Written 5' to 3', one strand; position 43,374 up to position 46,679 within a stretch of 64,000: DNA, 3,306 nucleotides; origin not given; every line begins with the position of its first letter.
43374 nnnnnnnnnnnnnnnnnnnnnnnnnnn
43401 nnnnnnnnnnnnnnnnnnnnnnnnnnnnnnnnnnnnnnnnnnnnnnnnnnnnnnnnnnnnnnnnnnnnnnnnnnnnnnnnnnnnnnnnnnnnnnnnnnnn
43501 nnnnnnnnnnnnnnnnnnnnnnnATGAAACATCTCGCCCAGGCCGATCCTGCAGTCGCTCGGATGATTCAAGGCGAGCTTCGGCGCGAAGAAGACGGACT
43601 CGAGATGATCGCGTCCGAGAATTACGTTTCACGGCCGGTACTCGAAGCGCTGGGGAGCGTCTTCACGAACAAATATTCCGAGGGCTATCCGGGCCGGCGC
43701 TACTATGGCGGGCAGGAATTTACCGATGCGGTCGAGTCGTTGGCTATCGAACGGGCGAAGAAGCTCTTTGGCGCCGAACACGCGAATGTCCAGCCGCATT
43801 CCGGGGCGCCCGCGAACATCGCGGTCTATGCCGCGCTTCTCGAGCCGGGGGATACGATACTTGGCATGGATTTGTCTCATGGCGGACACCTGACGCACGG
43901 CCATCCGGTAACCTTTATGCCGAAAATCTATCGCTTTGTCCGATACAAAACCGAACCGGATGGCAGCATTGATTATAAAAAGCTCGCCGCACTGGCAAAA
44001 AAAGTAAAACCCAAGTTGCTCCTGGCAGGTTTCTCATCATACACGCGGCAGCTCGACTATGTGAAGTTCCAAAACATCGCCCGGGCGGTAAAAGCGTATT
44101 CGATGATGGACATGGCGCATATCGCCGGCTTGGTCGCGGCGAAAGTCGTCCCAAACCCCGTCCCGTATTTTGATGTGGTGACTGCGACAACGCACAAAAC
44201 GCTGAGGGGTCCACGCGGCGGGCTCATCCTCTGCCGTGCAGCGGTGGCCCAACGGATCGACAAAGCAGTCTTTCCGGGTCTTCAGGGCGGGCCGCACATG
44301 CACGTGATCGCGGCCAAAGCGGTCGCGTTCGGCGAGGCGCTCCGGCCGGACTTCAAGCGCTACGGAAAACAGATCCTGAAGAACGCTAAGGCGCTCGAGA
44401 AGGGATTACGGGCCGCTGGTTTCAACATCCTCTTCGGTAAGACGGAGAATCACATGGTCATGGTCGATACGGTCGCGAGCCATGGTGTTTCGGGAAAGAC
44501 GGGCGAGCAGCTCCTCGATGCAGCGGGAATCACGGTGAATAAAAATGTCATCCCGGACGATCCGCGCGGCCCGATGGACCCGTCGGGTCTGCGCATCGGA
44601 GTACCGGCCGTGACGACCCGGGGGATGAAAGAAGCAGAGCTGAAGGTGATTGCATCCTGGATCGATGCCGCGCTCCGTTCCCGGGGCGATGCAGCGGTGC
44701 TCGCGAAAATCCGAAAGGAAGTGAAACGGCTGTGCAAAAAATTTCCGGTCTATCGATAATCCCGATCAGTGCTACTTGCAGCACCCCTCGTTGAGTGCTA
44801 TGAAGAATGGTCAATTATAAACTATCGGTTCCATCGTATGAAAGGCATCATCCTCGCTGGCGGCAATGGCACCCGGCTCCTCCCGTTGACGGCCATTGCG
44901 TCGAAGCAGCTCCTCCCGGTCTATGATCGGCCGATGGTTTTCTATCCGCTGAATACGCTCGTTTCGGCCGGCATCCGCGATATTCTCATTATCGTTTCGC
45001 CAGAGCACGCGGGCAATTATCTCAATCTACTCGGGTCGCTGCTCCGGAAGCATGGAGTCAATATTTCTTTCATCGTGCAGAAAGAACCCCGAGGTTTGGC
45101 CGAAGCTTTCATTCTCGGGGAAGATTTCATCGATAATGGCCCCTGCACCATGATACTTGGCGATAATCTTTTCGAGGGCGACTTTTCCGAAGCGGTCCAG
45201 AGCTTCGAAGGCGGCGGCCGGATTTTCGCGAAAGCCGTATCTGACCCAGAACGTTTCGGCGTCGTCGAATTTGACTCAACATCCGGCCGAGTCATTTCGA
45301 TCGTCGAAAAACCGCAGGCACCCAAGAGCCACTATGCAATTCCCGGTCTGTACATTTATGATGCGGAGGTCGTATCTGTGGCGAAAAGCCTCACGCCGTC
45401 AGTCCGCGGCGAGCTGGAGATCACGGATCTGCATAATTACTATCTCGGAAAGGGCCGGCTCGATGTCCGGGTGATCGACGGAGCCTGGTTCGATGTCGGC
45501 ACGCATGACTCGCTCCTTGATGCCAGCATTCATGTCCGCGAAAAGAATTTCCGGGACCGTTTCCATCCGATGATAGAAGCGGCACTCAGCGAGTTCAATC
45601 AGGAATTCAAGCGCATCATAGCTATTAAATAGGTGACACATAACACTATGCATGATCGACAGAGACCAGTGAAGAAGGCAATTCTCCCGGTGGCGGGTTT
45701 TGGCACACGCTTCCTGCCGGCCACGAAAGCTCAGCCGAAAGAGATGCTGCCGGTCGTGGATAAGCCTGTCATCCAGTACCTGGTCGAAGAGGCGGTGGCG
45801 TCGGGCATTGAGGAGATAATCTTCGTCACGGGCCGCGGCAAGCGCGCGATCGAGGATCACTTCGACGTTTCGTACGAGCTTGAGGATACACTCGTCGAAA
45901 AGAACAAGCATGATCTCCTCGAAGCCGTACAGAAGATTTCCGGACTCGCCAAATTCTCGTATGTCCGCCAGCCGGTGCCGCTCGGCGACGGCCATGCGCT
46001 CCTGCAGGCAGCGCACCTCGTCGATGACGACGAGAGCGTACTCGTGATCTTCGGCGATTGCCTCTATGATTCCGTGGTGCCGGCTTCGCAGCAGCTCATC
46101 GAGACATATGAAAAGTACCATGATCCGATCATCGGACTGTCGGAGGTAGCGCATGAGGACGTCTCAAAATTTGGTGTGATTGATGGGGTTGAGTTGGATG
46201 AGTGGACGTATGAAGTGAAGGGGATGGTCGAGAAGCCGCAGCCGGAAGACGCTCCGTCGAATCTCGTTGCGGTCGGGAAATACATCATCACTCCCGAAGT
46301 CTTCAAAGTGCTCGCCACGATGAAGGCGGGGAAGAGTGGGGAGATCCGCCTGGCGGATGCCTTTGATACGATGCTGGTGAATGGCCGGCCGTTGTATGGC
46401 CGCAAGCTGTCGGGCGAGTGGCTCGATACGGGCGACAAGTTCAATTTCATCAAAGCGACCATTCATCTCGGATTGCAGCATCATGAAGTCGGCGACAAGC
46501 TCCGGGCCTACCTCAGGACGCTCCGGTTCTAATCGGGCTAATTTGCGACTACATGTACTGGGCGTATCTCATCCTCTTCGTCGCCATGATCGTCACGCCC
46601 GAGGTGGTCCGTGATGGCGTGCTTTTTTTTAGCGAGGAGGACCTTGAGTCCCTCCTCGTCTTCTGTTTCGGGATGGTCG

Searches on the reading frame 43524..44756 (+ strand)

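Call 14: search_protein_families(library=pfam, proteins=[window:43524-44756:+])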
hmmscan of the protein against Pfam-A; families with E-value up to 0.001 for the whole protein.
window:43524-44756:+ (411 aa): 3 families
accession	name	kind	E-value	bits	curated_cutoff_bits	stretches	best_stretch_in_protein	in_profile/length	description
PF00464.25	SHMT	-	1.5e-153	511.6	27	1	4-380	1-399/399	Serine hydroxymethyltransferase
PF00155.27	Aminotran_1_2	-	3.8e-14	53.1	19.7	1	77-371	50-357/361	Aminotransferase class I and II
PF01212.27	Beta_elim_lyase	-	3.1e-06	27.2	27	1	76-315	39-286/288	Beta-eliminating lyase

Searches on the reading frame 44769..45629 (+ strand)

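Call 14: search_protein_families(library=pfam, proteins=[window:44769-45629:+])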
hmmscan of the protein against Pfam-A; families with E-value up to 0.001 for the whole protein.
window:44769-45629:+ (287 aa): 2 families
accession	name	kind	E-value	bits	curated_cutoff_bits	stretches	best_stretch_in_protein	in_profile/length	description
PF00483.29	NTP_transferase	-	3e-59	201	21.2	1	25-257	1-243/245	Nucleotidyl transferase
PF12804.13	NTP_transf_3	-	6.9e-07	30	27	1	26-88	1-58/160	MobA-like NTP transferase domain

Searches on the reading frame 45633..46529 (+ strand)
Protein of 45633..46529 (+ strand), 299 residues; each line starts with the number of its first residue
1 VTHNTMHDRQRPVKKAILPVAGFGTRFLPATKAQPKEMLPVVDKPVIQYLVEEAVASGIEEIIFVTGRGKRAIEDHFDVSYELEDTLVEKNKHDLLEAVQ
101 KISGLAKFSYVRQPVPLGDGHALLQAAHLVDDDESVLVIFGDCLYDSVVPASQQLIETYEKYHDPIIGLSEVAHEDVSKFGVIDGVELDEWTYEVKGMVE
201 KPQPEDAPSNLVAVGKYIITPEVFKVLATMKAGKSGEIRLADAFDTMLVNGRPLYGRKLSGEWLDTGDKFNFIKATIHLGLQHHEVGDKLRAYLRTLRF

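Call 14: search_protein_families(library=pfam, proteins=[window:45633-46529:+])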
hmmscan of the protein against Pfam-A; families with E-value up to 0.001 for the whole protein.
window:45633-46529:+ (299 aa): 2 families
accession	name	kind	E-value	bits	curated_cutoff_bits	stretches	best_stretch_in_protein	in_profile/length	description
PF00483.29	NTP_transferase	-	1e-33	117.4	21.2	1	16-276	2-239/245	Nucleotidyl transferase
PF12804.13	NTP_transf_3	-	0.00013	22.6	27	1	20-78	5-59/160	MobA-like NTP transferase domain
